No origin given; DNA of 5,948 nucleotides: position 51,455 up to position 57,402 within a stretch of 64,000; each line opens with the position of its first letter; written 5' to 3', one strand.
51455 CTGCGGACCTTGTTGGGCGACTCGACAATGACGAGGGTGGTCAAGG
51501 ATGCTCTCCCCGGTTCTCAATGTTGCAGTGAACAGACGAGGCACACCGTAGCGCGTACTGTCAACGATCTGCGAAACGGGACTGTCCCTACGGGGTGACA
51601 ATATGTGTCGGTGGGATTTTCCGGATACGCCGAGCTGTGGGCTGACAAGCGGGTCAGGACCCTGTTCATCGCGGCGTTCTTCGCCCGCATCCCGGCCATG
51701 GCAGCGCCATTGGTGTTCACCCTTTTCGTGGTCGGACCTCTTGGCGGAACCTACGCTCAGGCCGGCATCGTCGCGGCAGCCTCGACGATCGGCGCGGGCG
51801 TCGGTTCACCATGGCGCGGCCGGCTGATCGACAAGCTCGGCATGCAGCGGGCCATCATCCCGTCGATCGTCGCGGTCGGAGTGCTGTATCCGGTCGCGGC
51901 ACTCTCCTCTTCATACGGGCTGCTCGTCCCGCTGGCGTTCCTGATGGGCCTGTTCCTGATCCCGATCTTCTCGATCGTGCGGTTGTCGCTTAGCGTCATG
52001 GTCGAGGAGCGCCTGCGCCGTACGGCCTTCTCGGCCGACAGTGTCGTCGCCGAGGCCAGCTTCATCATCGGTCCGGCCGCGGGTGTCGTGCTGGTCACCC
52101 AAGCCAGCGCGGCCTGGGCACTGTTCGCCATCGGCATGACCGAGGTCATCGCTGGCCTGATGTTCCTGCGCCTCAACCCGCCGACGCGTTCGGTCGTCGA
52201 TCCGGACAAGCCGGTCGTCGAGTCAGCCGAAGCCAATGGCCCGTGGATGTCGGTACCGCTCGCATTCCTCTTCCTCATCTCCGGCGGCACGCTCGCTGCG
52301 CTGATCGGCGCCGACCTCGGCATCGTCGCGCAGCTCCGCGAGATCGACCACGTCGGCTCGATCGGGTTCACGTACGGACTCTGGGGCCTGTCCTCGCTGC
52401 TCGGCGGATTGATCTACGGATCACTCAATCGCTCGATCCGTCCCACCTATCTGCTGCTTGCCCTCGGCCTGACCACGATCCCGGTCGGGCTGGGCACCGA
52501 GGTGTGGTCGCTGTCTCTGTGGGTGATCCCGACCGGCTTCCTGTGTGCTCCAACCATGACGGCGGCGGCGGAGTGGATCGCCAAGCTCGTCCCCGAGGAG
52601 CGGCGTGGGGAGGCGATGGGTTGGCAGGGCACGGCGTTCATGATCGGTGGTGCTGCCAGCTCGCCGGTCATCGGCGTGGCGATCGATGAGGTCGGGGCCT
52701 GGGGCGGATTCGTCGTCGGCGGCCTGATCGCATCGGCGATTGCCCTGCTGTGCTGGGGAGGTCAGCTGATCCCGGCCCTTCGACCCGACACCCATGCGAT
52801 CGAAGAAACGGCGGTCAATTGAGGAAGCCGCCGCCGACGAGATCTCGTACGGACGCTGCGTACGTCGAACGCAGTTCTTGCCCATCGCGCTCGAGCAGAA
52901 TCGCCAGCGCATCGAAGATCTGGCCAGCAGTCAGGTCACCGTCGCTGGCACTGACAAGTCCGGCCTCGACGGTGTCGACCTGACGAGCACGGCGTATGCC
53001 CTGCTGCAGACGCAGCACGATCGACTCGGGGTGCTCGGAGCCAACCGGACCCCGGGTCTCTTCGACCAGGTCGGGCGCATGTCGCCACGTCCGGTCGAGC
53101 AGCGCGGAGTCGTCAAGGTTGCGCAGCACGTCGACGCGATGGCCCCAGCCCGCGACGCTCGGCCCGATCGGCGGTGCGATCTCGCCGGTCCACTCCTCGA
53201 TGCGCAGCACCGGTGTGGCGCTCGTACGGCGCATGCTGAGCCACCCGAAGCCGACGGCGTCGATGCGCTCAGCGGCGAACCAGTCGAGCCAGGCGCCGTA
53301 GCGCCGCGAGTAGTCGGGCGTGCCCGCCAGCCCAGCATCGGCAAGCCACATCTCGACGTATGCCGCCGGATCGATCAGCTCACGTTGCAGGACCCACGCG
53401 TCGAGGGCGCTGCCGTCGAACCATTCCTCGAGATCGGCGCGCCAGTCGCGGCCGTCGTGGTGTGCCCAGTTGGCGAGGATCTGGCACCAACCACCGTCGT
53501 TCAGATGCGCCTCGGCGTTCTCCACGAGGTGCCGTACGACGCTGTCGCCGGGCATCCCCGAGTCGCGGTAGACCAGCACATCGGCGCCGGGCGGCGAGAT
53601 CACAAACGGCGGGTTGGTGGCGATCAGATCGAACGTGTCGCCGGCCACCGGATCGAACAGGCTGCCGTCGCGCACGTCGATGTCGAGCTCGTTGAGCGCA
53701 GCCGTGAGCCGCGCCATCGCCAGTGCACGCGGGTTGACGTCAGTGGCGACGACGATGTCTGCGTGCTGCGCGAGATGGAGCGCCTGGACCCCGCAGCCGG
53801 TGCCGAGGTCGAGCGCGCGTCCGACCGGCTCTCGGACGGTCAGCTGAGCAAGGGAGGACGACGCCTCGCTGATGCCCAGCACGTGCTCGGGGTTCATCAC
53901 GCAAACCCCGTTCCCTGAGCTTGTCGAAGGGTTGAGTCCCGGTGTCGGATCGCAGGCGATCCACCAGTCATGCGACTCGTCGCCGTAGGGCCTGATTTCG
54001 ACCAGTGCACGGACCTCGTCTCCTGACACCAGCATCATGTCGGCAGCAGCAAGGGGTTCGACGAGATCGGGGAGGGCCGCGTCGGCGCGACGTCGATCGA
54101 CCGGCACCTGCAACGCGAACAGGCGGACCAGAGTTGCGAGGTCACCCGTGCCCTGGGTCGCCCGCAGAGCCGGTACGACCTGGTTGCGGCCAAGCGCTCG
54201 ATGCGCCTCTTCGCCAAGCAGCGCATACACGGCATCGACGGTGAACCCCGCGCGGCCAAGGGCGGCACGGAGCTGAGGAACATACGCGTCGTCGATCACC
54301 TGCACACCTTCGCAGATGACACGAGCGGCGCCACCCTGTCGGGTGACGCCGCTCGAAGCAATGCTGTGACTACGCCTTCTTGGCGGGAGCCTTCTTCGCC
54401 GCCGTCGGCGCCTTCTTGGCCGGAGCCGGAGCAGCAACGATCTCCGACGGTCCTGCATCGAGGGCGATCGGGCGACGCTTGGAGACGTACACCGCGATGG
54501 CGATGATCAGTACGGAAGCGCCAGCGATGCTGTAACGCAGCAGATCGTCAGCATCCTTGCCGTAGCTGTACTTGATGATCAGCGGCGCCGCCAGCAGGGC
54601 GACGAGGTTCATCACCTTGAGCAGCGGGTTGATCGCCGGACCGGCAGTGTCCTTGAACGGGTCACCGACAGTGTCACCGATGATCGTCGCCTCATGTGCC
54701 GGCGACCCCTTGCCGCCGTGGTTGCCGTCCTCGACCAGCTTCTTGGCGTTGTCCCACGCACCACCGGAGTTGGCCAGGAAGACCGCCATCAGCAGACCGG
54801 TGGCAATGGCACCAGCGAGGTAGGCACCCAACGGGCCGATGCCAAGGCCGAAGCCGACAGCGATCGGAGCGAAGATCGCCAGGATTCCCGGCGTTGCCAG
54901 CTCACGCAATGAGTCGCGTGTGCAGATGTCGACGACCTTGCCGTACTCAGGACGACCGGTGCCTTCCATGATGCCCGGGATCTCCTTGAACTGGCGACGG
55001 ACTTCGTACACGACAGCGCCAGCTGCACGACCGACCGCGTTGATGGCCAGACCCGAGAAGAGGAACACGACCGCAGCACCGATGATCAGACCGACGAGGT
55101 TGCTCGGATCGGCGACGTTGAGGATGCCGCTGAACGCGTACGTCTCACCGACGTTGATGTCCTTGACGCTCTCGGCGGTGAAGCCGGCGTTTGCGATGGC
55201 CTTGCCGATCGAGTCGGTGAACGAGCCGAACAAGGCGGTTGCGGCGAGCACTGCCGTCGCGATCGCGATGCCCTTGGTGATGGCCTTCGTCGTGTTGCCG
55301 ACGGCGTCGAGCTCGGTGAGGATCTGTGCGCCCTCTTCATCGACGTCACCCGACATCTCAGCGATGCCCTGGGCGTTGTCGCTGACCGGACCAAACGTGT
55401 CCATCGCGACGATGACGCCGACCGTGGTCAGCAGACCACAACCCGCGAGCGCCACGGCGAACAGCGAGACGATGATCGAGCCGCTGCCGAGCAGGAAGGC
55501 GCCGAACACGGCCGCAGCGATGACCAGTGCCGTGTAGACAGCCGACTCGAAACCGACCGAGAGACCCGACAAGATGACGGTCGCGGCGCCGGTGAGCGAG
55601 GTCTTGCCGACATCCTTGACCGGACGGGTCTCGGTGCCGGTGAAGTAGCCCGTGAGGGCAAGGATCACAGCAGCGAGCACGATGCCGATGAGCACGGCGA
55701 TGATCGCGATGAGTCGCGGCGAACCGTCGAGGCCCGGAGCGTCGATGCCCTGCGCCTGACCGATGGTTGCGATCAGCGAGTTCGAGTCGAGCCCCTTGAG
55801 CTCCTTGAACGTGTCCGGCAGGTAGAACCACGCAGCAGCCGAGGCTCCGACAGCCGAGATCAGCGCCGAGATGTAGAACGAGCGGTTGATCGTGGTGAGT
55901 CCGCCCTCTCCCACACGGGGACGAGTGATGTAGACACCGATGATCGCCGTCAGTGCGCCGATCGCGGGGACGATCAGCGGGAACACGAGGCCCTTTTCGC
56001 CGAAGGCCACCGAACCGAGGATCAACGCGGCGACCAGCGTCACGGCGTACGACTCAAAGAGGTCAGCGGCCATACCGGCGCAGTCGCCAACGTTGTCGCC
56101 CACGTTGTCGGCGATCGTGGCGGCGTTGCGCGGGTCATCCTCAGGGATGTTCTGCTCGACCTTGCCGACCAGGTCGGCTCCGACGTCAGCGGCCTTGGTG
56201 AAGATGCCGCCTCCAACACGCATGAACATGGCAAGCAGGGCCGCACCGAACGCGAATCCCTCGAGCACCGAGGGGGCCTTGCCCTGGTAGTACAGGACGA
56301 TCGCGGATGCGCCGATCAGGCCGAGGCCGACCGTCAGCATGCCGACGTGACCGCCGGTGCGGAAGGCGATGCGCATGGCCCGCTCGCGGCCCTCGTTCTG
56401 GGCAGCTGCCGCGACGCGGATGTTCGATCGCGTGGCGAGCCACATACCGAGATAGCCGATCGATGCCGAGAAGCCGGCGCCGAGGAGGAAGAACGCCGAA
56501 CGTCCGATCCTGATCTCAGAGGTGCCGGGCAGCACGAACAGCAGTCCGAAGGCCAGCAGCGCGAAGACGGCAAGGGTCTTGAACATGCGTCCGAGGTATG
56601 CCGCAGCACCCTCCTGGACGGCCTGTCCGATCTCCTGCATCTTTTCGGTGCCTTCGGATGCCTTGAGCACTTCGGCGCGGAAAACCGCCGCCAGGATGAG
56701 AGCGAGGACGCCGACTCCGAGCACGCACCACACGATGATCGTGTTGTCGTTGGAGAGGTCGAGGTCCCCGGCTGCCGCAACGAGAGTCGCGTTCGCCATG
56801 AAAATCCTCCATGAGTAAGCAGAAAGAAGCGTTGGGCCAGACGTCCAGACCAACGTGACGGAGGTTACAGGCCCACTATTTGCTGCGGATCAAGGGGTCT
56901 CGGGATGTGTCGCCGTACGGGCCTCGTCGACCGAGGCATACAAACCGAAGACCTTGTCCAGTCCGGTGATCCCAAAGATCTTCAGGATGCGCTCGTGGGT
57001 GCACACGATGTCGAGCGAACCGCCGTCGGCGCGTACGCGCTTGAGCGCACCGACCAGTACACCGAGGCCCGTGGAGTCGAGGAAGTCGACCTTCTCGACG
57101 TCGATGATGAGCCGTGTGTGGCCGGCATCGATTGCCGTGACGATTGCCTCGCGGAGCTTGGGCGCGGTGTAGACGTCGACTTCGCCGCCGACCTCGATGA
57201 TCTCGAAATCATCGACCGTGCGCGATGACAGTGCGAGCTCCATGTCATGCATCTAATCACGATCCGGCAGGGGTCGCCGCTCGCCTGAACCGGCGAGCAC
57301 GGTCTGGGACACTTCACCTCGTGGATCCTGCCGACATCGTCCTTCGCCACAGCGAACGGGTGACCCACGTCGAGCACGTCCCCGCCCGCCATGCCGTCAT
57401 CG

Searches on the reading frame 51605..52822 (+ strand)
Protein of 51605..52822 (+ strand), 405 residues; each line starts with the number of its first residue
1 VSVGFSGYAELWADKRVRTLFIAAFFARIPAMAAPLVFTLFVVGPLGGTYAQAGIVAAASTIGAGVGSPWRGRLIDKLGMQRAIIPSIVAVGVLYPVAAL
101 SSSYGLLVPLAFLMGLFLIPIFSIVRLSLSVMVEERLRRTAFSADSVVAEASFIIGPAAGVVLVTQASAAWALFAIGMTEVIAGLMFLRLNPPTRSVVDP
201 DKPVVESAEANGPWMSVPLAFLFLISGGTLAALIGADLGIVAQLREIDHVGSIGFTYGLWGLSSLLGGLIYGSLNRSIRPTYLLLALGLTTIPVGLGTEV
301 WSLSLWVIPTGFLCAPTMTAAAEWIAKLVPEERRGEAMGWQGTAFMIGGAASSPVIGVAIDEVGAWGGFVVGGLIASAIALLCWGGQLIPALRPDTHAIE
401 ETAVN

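Call 11: search_protein_families(library=pfam, proteins=[window:51605-52822:+], max_evalue=0.001)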
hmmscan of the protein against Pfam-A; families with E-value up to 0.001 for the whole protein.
window:51605-52822:+ (405 aa): 1 family
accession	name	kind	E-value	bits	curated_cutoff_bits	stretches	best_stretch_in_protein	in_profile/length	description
PF07690.21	MFS_1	-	2.1e-26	93.1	33.4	2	20-231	1-219/347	Major Facilitator Superfamily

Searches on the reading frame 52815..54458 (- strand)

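Call 11: search_protein_families(library=pfam, proteins=[window:52815-54458:-], max_evalue=0.001)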
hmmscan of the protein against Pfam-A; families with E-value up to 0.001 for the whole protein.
window:52815-54458:- (547 aa): 4 families
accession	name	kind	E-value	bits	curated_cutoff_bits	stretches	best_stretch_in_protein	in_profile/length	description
PF23186.1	DUF7059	-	1.5e-25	89.6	27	1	69-151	1-84/85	Domain of unknown function (DUF7059)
PF05175.20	MTS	-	1.2e-15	58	23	1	201-330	21-141/170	Methyltransferase small domain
PF13649.12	Methyltransf_25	-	5e-07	30.8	27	1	216-281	2-70/97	Methyltransferase domain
PF08241.18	Methyltransf_11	-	5.9e-06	27.3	21.2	1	216-280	1-65/95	Methyltransferase domain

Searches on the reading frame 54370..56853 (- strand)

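Call 11: search_protein_families(library=pfam, proteins=[window:54370-56853:-], max_evalue=0.001)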
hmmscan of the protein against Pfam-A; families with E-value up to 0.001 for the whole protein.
window:54370-56853:- (827 aa): 1 family
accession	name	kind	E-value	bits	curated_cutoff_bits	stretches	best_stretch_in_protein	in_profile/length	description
PF03030.21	H_PPase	-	4.1e-240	799.3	29.7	1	49-754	1-644/645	Inorganic H+ pyrophosphatase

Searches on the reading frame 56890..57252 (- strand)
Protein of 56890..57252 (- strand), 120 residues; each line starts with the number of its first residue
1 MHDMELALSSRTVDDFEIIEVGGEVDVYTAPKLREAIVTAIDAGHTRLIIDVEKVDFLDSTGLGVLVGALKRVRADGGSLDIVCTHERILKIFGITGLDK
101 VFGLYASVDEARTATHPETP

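Call 11: search_protein_families(library=pfam, proteins=[window:56890-57252:-], max_evalue=0.001)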
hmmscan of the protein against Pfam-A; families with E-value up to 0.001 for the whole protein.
window:56890-57252:- (120 aa): 2 families
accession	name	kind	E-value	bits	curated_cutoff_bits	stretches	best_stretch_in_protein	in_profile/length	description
PF01740.26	STAS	-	4.4e-23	81.5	22.6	1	11-111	5-106/106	STAS domain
PF13466.11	STAS_2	-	8.5e-13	48.7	29.2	1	19-99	1-80/80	STAS domain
